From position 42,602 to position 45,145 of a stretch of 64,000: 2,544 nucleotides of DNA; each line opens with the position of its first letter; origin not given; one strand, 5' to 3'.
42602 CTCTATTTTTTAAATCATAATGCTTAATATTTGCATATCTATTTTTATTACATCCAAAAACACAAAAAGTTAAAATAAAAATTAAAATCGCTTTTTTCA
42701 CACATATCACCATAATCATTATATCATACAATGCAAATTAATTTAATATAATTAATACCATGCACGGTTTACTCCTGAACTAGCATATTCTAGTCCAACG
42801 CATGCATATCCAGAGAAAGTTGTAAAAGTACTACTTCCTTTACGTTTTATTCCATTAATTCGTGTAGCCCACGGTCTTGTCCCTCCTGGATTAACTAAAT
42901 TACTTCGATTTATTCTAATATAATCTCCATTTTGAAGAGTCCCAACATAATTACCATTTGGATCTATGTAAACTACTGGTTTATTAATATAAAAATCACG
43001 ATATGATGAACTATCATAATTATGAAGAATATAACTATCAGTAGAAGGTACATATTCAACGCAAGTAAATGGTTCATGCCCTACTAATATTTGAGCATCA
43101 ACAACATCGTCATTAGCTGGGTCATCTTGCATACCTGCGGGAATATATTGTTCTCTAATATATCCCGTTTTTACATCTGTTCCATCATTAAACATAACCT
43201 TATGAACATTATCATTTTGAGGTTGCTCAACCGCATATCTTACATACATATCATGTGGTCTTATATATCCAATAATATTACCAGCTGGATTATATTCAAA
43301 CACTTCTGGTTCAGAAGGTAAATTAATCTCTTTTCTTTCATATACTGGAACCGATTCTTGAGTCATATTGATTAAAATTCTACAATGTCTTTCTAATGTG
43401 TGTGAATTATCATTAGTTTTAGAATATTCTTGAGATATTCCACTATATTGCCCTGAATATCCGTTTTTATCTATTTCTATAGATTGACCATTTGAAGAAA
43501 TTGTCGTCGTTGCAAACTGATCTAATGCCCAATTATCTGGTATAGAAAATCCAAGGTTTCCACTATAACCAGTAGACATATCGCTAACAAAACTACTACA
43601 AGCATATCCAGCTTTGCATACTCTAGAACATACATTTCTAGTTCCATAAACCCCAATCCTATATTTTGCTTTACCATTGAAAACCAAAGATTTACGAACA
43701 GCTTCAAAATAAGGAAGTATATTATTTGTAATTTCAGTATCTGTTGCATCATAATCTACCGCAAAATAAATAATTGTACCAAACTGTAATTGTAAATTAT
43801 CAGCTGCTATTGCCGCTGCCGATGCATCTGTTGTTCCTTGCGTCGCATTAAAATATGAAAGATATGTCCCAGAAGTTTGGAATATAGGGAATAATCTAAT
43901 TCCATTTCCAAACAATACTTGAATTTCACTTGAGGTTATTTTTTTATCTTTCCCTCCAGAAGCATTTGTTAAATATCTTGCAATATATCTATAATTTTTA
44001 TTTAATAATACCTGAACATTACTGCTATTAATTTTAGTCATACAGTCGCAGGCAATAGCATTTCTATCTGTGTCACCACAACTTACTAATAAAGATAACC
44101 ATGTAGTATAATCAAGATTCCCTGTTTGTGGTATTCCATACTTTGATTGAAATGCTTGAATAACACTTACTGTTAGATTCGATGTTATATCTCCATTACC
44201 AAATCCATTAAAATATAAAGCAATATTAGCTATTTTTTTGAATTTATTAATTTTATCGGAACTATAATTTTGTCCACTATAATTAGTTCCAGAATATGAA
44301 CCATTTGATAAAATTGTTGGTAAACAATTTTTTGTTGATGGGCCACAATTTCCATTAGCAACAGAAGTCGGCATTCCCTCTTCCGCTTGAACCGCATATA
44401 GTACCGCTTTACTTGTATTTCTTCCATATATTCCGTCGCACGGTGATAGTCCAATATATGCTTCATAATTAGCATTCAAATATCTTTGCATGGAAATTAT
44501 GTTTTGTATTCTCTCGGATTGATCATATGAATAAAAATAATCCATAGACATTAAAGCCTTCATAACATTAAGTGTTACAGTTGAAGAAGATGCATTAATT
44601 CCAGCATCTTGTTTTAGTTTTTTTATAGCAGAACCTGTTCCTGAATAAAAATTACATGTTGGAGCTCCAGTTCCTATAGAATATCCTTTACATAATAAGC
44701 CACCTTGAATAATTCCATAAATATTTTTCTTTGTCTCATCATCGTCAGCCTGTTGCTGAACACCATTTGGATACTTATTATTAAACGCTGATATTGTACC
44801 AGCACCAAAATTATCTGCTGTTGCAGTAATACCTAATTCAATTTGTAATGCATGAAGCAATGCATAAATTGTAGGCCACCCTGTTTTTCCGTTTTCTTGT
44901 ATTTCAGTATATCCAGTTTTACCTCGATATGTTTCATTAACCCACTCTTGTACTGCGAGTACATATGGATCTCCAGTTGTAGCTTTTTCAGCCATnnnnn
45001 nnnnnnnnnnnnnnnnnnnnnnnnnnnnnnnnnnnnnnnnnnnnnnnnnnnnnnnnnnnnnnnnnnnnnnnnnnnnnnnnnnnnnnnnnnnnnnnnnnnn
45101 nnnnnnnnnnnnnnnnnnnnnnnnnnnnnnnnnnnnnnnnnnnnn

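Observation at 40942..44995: ICE cargo: holin, M23-LysM hydrolase, leaderless 747-aa PG-binding/GH-like protein and lipoprotein; candidate holin/endolysin-dependent export (T10SS-like) or bacteriocin module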

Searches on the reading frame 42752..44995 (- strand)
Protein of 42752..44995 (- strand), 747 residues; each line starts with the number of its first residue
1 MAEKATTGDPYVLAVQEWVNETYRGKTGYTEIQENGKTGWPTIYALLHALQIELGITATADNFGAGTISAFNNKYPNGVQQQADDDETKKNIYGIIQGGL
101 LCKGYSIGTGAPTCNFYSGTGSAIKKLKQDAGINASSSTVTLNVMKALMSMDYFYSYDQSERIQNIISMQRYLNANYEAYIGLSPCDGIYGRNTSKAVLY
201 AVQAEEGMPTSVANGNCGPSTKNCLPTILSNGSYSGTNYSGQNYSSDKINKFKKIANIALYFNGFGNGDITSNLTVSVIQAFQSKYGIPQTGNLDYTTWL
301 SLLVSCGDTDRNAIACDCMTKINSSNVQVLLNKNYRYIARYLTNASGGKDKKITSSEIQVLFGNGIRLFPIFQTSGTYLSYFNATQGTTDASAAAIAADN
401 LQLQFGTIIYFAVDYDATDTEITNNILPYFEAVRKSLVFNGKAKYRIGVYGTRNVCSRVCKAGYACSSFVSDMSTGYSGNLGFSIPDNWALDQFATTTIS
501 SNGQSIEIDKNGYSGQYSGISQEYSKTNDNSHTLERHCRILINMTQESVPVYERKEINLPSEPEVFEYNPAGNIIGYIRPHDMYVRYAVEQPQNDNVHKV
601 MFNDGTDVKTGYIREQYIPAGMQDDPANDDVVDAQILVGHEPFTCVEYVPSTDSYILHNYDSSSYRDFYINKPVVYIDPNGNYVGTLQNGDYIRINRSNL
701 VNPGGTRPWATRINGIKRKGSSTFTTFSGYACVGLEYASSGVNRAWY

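Call 4: search_protein_families(library=pfam, proteins=[window:42752-44995:-], max_evalue=0.01)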
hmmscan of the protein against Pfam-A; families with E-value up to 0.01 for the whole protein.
window:42752-44995:- (747 aa): 2 families
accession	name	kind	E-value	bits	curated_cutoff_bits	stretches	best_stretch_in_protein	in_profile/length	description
PF08924.17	Rv2525c_GlyHyd-like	-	5.9e-46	157.5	27.2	1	330-511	3-196/198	Rv2525c-like, glycoside hydrolase-like domain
PF01471.23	PG_binding_1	-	8.1e-13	48.8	23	1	260-299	12-54/57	Putative peptidoglycan binding domain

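Call 7: find_encoding_contigs(protein=window:42752-44995:-, flank=10000, max_places=10)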
Protein window:42752-44995:- (747 aa): 2 contigs read that carry it; 2 places shown.
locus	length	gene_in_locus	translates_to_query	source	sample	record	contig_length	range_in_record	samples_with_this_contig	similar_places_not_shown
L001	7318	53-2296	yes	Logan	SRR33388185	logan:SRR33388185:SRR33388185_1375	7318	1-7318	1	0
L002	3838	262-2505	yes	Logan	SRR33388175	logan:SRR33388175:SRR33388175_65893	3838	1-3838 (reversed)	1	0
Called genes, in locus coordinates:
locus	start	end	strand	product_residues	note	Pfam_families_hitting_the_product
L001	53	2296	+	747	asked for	PF01471:PG_binding_1 (weak), PF08924:Rv2525c_GlyHyd-like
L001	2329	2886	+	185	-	-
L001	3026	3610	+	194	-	PF01551:Peptidase_M23, PF01476:LysM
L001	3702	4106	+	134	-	PF05105:Phage_holin_4_1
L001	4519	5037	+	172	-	-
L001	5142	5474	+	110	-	-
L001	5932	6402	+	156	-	PF04545:Sigma70_r4 (faint), PF08281:Sigma70_r4_2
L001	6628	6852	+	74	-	-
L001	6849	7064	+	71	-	-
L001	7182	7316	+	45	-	?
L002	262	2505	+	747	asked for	PF01471:PG_binding_1 (weak), PF08924:Rv2525c_GlyHyd-like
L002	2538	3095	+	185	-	-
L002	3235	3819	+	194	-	PF01551:Peptidase_M23, PF01476:LysM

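Call 8: search_dna_similar(query=window:42752-44995:-, collection=phages, mode=protein, max_rows=25)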
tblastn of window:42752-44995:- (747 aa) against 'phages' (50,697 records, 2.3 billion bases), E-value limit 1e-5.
Records with a match: 2; places in all: 2; records where one place covers at least 80% of the query: 0.
Best place of each record, by identity: <60% 2.
By first word of the organism name: Bacteriophage 1; Alicyclobacillus 1.
By host as written in the record: - 1; Alicyclobacillus acidoterrestris MMB007 1.
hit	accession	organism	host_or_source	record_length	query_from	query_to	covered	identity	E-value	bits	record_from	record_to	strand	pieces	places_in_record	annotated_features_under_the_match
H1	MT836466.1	Bacteriophage sp.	human fecal samples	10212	3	522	70%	33.8%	2e-72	263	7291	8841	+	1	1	record has no annotation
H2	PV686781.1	Alicyclobacillus phage MMB025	Alicyclobacillus acidoterrestris MMB007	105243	317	464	20%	34.5%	2e-13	81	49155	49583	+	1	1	endolysin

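Call 9: find_homologous_proteins(query=window:42752-44995:-, max_evalue=0.00001)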
Query window:42752-44995:- (747 aa): 1670 proteins with E <= 0.00001 among 8000 candidates; the best 120 are listed.
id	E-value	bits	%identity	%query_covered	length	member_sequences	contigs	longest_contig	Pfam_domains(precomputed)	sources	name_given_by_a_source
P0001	0.0e+0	1714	100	100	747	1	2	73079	PF01471.24,PF08924.18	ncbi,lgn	-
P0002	0.0e+0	1423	82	100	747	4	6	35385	PF01471.24,PF08924.18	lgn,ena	-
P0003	0.0e+0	1236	72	100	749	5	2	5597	PF01471.24,PF08924.18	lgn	-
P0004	0.0e+0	1188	71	99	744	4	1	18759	PF01471.24,PF08924.18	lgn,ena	-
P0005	0.0e+0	1180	69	99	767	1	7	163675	PF01471.24,PF08924.18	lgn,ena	-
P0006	0.0e+0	1132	67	99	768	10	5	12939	PF01471.24,PF08924.18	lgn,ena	-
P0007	0.0e+0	1130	66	99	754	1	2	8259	PF01471.24,PF08924.18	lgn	-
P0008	0.0e+0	1126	66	100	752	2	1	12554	PF01471.24,PF08924.18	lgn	-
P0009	0.0e+0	1124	66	100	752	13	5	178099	PF01471.24,PF08924.18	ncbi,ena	-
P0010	0.0e+0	1118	66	100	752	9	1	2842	PF01471.24,PF08924.18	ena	-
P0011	0.0e+0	1117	66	100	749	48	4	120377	PF01471.24,PF08924.18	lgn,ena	-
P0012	0.0e+0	1109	65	100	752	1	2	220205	PF01471.24,PF08924.18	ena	-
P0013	0.0e+0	1058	63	100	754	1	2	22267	PF01471.24,PF08924.18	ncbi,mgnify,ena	mgnify:CR=1 FL=1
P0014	0.0e+0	1054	64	100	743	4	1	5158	PF01471.24,PF08924.18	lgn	-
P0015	0.0e+0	1051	62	100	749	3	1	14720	PF01471.24,PF08924.18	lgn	-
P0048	4.3e-221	754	50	93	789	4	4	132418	PF01471.24,PF08924.18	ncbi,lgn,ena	-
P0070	1.9e-201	689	60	70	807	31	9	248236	PF27189.1,PF01471.24,PF08924.18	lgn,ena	-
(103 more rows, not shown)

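Call 10: search_dna_similar(query=window:42752-44995:-, collection=plasmids, mode=protein, max_rows=30)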
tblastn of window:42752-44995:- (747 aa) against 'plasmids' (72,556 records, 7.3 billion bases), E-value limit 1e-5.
Records with a match: 567; places in all: 612; records where one place covers at least 80% of the query: 0.
Best place of each record, by identity: <60% 567.
By first word of the organism name: Enterococcus 384; Lactiplantibacillus 72; Streptomyces 24; Lacticaseibacillus 21; Bacillus 13; Clostridium 8; Furfurilactobacillus 4; Lactococcus 4; Melissococcus 3; Staphylococcus 3; and 18 more.
By predicted mobility (MOB-suite, as given by PLSDB): non-mobilizable 224; mobilizable 184; conjugative 159.
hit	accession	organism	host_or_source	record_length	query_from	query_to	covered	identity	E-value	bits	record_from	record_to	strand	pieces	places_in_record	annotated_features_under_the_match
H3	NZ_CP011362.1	Salimicrobium jeotgali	-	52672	9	519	68%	45.0%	5e-116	393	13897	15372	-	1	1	glycoside hydrolase domain-containing protein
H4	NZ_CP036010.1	Bacillus mycoides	cell culture,soil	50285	9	535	71%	43.1%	2e-104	359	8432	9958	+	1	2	glycoside hydrolase domain-containing protein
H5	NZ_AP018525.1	Melissococcus plutonius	Apis mellifera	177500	9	541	71%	41.0%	9e-97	337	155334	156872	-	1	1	glycoside hydrolase domain-containing protein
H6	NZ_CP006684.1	Melissococcus plutonius S1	EFB-infected honey bee colony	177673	9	541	71%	41.0%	9e-97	337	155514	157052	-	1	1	glycoside hydrolase domain-containing protein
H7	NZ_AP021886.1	Melissococcus plutonius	Apis mellifera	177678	9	541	71%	41.0%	9e-97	337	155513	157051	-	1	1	glycoside hydrolase domain-containing protein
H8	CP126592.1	Bacillus bombysepticus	bacterial isolate,warm, humid forested ...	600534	6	575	76%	38.2%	1e-101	351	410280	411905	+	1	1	DUF1906 domain-containing protein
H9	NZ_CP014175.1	Clostridium argentinense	Microbial isolate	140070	3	526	70%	41.1%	4e-99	343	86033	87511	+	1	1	glycoside hydrolase domain-containing protein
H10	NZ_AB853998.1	Clostridium argentinense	-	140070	3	526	70%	41.1%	4e-99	343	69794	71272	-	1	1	glycoside hydrolase domain-containing protein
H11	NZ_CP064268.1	Bacillus pseudomycoides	cell culture,Zoo wolf area soil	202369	9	519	68%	42.0%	3e-101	350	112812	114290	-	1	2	glycoside hydrolase domain-containing protein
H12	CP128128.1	Bacillus cereus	bacterial isolate,pine forrest soil ...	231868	9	519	68%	41.7%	3e-101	350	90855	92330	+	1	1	DUF1906 domain-containing protein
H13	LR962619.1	Enterococcus faecalis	-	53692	9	535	71%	40.3%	6e-91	319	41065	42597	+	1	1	record has no annotation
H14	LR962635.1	Enterococcus faecalis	-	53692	9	535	71%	40.3%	6e-91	319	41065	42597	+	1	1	record has no annotation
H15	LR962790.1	Enterococcus faecalis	-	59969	9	535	71%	40.3%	6e-91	319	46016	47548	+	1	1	record has no annotation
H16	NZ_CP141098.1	Enterococcus faecalis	Homo sapiens,Infected Human Urine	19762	9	535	71%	40.3%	6e-91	319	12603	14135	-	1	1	glycoside hydrolase domain-containing protein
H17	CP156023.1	Enterococcus faecalis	Homo sapiens,urine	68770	9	535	71%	40.3%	7e-91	319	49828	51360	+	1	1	glycoside hydrolase domain-containing protein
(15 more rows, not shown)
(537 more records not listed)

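Call 11: get_annotated_region(hit=H17, flank=7000)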
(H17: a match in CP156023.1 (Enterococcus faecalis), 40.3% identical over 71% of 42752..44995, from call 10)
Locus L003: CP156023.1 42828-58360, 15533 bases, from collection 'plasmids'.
description: Enterococcus faecalis strain EF9594 plasmid pEF9594.1, complete sequence
organism: Enterococcus faecalis (NCBI taxid 1351)
taxonomy: Bacteria; Bacillota; Bacilli; Lactobacillales; Enterococcaceae; Enterococcus; Enterococcus faecalis
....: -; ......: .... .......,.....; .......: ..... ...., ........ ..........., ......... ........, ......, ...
typing (MOB-suite, as given by PLSDB): mobilizable; replicon rep_cluster_980; relaxase MOBP
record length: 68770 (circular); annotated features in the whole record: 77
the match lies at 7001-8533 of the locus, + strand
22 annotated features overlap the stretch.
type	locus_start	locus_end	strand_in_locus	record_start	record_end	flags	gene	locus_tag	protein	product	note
CDS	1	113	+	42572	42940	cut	-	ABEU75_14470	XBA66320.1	PcfR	-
CDS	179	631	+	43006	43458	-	ssb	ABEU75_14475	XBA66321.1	single-stranded DNA-binding protein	-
CDS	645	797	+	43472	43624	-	-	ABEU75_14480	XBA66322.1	hypothetical protein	-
CDS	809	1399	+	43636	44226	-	-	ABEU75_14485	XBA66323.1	thermonuclease family protein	-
CDS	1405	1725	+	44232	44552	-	-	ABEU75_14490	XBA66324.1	PcfU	-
CDS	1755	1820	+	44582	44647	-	-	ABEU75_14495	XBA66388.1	hypothetical protein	-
CDS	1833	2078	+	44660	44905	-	-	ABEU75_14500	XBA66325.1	hypothetical protein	-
CDS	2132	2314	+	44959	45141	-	-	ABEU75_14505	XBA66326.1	hypothetical protein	-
CDS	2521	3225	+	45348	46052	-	-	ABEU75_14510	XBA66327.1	hypothetical protein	-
CDS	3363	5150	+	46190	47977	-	-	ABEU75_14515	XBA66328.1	peptidoglycan amidohydrolase family protein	-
CDS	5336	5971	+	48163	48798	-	bacL2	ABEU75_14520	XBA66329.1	BacL2 family protein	-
CDS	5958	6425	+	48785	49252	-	-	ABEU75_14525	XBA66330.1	phage holin family protein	-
CDS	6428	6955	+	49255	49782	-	-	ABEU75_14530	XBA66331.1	hypothetical protein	-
CDS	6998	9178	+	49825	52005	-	-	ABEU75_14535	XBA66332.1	glycoside hydrolase domain-containing protein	-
CDS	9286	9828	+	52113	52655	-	-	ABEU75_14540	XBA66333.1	hypothetical protein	-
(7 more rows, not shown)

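Call 12: get_annotated_region(hit=H9, flank=7000)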
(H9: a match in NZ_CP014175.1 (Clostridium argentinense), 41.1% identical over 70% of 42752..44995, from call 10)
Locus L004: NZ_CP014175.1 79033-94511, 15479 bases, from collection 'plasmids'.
description: Clostridium argentinense strain 89G plasmid pRSJ17_1, complete sequence
organism: Clostridium argentinense (NCBI taxid 29341)
taxonomy: Bacteria; Bacillota; Clostridia; Eubacteriales; Clostridiaceae; Clostridium; Clostridium argentinense
host: -; source: Microbial isolate; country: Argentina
typing (MOB-suite, as given by PLSDB): non-mobilizable
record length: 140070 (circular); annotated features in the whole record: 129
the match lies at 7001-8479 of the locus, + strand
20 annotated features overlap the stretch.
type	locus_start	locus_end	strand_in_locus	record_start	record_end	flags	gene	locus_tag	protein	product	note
CDS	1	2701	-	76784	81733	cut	-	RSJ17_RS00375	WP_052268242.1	helicase-related protein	-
CDS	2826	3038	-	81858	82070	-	-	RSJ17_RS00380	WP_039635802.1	hypothetical protein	-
CDS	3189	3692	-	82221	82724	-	-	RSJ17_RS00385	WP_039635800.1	macro domain-containing protein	-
CDS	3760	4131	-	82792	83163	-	-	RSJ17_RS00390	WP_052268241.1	helix-turn-helix transcriptional regulator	-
CDS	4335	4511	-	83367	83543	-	-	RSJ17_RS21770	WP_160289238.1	hypothetical protein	-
CDS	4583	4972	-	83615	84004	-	-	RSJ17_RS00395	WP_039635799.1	hypothetical protein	-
CDS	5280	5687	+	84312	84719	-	-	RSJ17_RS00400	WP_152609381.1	hypothetical protein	-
CDS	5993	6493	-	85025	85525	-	-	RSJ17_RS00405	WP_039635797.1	hypothetical protein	-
CDS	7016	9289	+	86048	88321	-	-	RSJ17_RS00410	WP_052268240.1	glycoside hydrolase domain-containing protein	-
CDS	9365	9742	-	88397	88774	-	-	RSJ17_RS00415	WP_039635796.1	hypothetical protein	-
CDS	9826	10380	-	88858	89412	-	-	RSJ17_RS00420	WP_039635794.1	hypothetical protein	-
CDS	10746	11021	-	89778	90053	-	-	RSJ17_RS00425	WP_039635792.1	hypothetical protein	-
CDS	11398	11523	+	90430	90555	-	-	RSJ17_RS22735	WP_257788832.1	hypothetical protein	-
CDS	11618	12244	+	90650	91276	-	-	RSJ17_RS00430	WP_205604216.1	hypothetical protein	-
CDS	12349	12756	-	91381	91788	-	-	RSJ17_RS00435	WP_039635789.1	cysteine peptidase family C39 domain-containing protein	GO:0006508 - proteolysis [Evidence IEA]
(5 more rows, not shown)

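Call 35: find_related_loci(query=A1, collection=genome_contigs, flank=10000)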
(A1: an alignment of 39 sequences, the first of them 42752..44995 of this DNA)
Query A1 (747 aa) in genome_contigs; peptide patterns used: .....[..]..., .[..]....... (x = any residue, [..] = any of these).
220 stretches matched a pattern; 189 encode a relative of the query (tblastn E <= 1e-3); the best 80 are kept; 80 distinct loci.
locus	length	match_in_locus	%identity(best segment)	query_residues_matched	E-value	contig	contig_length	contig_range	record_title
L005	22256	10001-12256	66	1-747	0e+0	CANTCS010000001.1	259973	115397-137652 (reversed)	MAG TPA_asm: uncultured Mollicutes bacterium isolate SRR15510240_bin.35_metawrap_v1.3_MAG genome assembly, contig: NODE.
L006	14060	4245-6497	55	8-747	0e+0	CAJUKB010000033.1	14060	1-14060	MAG TPA_asm: uncultured Bacilli bacterium isolate MGBC143693 genome assembly, contig: MGBC143693.33, whole genome shotgu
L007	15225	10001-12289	53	1-747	0e+0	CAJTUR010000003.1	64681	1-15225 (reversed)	MAG TPA_asm: uncultured Bacilli bacterium isolate MGBC108787 genome assembly, contig: MGBC108787.3, whole genome shotgun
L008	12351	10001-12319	52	5-747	0e+0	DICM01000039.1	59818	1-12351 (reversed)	MAG TPA_asm: Bacillales bacterium UBA5026 UBA5026_contig_317, whole genome shotgun sequence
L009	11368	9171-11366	52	6-734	0e+0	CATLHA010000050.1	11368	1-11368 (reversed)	MAG TPA_asm: uncultured Bacillales bacterium isolate MGG03199_1680015500 genome assembly, contig: ERR2497919_496, whole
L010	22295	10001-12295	53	1-747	0e+0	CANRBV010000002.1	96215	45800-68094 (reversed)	MAG: uncultured Bacilli bacterium isolate Lapin-028__bin53 genome assembly, contig: Lapin-028__NODE_155_length_96215_cov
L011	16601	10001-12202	50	1-694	0e+0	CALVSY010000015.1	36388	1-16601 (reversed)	MAG: uncultured Bacilli bacterium isolate BRZ_GH__bin20 genome assembly, contig: BRZ_GH__NODE_918_length_36388_cov_9.563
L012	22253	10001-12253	49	1-747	0e+0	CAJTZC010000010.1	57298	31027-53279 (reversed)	MAG TPA_asm: uncultured Bacilli bacterium isolate MGBC119269 genome assembly, contig: MGBC119269.10, whole genome shotgu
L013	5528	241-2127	55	111-747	0e+0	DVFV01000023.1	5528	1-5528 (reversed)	MAG TPA_asm: Candidatus Coprosoma intestinipullorum isolate CHK147-3167 CHK147__C17987_L5528_ERR2241925, whole genome sh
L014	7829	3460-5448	54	1-615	0e+0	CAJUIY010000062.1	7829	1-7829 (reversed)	MAG TPA_asm: uncultured Bacilli bacterium isolate MGBC143456 genome assembly, contig: MGBC143456.62, whole genome shotgu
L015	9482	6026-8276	50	1-747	0e+0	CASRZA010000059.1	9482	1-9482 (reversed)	MAG: uncultured Bacilli bacterium isolate extra-ERR2497917.11_1677795655 genome assembly, contig: NODE_855_length_9482_c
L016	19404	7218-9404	47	8-745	0e+0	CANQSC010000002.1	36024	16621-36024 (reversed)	MAG: uncultured Bacilli bacterium isolate Lapin-032__bin41 genome assembly, contig: Lapin-032__NODE_1920_length_36024_co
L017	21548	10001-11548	61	1-513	0e+0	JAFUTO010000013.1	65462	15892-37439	MAG: Bacilli bacterium isolate RGIG4813 Roe_deer_Reticulum.Co__c395688, whole genome shotgun sequence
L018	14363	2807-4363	60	1-520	0e+0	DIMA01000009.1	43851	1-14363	MAG TPA_asm: Bacillales bacterium UBA5578 UBA5578_contig_177, whole genome shotgun sequence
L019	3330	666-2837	48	13-747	0e+0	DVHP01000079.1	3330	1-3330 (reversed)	MAG TPA_asm: Candidatus Ventrenecus avicola isolate ChiW22-487 ChiW22__C87169_L3330_SRR5556882, whole genome shotgun seq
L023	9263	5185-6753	59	1-520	0e+0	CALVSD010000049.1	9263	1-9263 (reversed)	MAG: uncultured Bacilli bacterium isolate BRZ_EV__bin65 genome assembly, contig: BRZ_EV__NODE_8837_length_9263_cov_10.75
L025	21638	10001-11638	54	9-520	0e+0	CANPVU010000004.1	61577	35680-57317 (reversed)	MAG: uncultured Bacilli bacterium isolate Lapin-001__bin42 genome assembly, contig: Lapin-001__NODE_688_length_61577_cov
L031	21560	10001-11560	47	8-522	6e-146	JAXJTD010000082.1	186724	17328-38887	MAG: Acutalibacteraceae bacterium isolate DOME_MAG_4360 4360_C0308_k141_344567, whole genome shotgun sequence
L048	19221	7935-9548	43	9-546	2e-134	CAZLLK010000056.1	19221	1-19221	MAG TPA_asm: uncultured Oscillospiraceae bacterium isolate SRP302447_co4_51 genome assembly, contig: NODE_7421_length_19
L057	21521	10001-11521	43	9-528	5e-120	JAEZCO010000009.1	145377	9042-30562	MAG: Bacillota bacterium isolate OH_CBrB_255 k127_3765484, whole genome shotgun sequence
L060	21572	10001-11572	41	9-548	1e-118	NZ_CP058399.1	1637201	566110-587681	Gardnerella sp. DNF00502 chromosome, complete genome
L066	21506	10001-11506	45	9-522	3e-117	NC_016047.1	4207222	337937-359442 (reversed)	Bacillus spizizenii TU-B-10, complete sequence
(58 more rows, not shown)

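Call 41: find_encoding_contigs(protein=P0009, flank=8000, max_places=3)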
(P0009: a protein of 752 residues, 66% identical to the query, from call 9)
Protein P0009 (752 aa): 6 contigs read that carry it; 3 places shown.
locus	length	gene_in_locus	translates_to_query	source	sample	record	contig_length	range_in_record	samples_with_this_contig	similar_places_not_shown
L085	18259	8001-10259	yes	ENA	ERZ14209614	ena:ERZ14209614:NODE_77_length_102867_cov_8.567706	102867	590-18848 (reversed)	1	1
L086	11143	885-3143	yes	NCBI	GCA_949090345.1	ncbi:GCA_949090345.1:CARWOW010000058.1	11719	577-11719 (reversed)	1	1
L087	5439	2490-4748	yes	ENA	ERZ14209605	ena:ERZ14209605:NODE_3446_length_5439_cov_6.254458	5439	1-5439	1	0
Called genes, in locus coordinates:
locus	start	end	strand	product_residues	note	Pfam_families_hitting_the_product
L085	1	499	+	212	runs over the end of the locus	-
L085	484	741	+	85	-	PF00313:CSD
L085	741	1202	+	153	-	-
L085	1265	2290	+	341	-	-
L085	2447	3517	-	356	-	-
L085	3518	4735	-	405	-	PF02687:FtsX (weak)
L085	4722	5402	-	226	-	PF02463:SMC_N, PF00005:ABC_tran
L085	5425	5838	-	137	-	-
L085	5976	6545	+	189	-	-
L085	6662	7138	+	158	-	-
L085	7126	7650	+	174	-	-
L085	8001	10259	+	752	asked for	PF01471:PG_binding_1 (faint), PF08924:Rv2525c_GlyHyd-like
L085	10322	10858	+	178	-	-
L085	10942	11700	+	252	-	PF01551:Peptidase_M23, PF08230:CW_7, PF01476:LysM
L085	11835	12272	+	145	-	PF05105:Phage_holin_4_1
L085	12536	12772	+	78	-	-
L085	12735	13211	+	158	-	-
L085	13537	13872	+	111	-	-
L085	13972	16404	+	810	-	PF01471:PG_binding_1 (faint), PF08924:Rv2525c_GlyHyd-like, PF27189:YkzU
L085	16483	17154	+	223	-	-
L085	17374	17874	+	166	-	-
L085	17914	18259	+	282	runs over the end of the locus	-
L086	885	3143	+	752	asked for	PF01471:PG_binding_1 (faint), PF08924:Rv2525c_GlyHyd-like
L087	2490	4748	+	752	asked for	PF01471:PG_binding_1 (faint), PF08924:Rv2525c_GlyHyd-like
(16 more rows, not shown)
